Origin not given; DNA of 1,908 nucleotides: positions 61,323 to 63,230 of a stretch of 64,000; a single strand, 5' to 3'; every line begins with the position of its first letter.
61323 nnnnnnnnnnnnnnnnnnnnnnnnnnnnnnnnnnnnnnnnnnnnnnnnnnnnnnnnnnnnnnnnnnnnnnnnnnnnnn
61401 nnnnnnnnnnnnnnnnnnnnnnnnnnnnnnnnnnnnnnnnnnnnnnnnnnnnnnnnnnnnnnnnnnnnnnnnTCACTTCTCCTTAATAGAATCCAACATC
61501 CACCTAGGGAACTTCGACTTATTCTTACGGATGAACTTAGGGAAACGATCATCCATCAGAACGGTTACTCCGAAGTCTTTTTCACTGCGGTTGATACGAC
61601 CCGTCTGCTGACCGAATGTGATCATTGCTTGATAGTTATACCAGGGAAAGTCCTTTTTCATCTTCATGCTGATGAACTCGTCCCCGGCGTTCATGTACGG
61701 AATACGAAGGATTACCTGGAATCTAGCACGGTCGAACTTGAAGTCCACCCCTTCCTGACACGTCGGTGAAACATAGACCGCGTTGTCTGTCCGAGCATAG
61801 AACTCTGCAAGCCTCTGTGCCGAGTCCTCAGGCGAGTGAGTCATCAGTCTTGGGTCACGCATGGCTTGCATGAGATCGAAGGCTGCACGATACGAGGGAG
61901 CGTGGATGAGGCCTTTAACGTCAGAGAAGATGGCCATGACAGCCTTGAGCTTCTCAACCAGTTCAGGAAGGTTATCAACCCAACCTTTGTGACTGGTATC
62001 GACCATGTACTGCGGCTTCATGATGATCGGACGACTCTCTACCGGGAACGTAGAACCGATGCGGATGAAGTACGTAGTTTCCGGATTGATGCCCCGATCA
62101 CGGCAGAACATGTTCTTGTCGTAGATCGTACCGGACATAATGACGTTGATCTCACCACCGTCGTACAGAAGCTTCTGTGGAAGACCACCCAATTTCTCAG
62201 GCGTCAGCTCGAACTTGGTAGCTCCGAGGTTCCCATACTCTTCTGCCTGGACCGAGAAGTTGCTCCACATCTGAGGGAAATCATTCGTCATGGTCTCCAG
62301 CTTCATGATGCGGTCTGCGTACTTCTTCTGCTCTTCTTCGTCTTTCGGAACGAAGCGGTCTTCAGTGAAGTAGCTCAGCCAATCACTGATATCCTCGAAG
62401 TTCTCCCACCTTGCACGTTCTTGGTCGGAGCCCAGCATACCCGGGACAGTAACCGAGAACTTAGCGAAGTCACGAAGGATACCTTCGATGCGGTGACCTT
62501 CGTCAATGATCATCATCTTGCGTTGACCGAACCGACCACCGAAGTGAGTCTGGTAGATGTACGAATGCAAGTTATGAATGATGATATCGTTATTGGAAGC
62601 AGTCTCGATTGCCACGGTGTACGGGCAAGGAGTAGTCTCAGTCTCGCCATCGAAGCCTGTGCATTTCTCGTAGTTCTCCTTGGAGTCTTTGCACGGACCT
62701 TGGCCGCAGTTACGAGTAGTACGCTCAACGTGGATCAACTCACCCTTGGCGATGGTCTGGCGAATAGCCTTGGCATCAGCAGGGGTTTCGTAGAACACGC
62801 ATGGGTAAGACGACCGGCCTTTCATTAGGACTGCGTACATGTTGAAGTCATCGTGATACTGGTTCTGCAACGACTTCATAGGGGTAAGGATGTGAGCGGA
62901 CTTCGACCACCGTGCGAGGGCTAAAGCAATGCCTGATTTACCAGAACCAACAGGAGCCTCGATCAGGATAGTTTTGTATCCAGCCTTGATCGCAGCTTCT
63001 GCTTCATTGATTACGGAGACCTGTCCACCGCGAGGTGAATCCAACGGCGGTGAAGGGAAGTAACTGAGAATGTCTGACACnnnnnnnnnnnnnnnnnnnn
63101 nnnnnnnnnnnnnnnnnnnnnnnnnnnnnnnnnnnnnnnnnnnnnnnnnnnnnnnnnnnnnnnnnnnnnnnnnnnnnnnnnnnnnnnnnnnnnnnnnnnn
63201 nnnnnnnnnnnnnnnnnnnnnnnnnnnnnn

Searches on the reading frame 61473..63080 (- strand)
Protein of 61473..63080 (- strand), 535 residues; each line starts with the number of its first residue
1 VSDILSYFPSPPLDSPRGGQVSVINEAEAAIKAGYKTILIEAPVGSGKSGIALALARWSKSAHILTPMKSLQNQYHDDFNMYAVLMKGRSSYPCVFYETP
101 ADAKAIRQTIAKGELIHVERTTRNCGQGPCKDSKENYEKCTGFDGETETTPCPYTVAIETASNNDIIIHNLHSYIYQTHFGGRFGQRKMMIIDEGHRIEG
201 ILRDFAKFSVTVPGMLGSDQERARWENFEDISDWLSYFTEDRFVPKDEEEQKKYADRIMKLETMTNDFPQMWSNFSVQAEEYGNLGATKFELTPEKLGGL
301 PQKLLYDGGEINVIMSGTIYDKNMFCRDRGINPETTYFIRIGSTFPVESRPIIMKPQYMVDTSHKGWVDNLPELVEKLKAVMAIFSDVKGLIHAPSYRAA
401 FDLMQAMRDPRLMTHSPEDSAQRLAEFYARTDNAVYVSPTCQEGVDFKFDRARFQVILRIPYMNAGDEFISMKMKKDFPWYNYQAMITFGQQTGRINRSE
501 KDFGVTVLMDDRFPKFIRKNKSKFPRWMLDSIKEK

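Call 36: search_protein_families(library=phrogs, proteins=[window:61473-63080:-], max_evalue=0.001)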
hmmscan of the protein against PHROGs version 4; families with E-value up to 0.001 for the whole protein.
window:61473-63080:- (535 aa): 2 families
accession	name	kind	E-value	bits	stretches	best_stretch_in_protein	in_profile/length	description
phrog_2488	-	DNA, RNA and nucleotide metabolism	1e-80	273.1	2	227-534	268-578/579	DNA helicase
phrog_16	-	DNA, RNA and nucleotide metabolism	4.2e-11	42.8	1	15-198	272-388/986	DNA helicase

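Call 80: find_encoding_contigs(protein=window:61473-63080:-, flank=10000, max_places=2)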
Protein window:61473-63080:- (535 aa): 4 contigs read that carry it; 2 places shown.
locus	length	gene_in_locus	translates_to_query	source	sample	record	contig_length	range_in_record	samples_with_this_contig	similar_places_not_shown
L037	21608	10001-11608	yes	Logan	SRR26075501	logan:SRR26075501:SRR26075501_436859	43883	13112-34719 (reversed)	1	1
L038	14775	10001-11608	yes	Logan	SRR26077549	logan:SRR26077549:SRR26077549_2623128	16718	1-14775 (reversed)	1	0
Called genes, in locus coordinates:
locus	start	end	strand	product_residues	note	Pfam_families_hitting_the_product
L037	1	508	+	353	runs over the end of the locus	PF03738:GSP_synth (weak)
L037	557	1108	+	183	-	PF22769:DCD (weak), PF00692:dUTPase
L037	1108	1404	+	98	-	PF00166:Cpn10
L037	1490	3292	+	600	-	PF00317:Ribonuc_red_lgN, PF02867:Ribonuc_red_lgC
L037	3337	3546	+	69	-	-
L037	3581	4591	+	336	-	PF00268:Ribonuc_red_sm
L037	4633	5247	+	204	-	PF06941:NT5C (weak)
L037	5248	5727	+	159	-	PF00383:dCMP_cyt_deam_1, PF14437:MafB19-deam (weak)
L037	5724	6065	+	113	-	-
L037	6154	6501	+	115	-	-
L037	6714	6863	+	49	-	-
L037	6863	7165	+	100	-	-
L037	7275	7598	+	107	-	-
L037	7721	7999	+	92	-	PF00216:Bac_DNA_binding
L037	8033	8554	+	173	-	PF05099:TerB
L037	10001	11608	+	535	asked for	PF04851:ResIII (weak), PF00270:DEAD (faint), PF13307:Helicase_C_2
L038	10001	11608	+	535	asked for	PF04851:ResIII (weak), PF00270:DEAD (faint), PF13307:Helicase_C_2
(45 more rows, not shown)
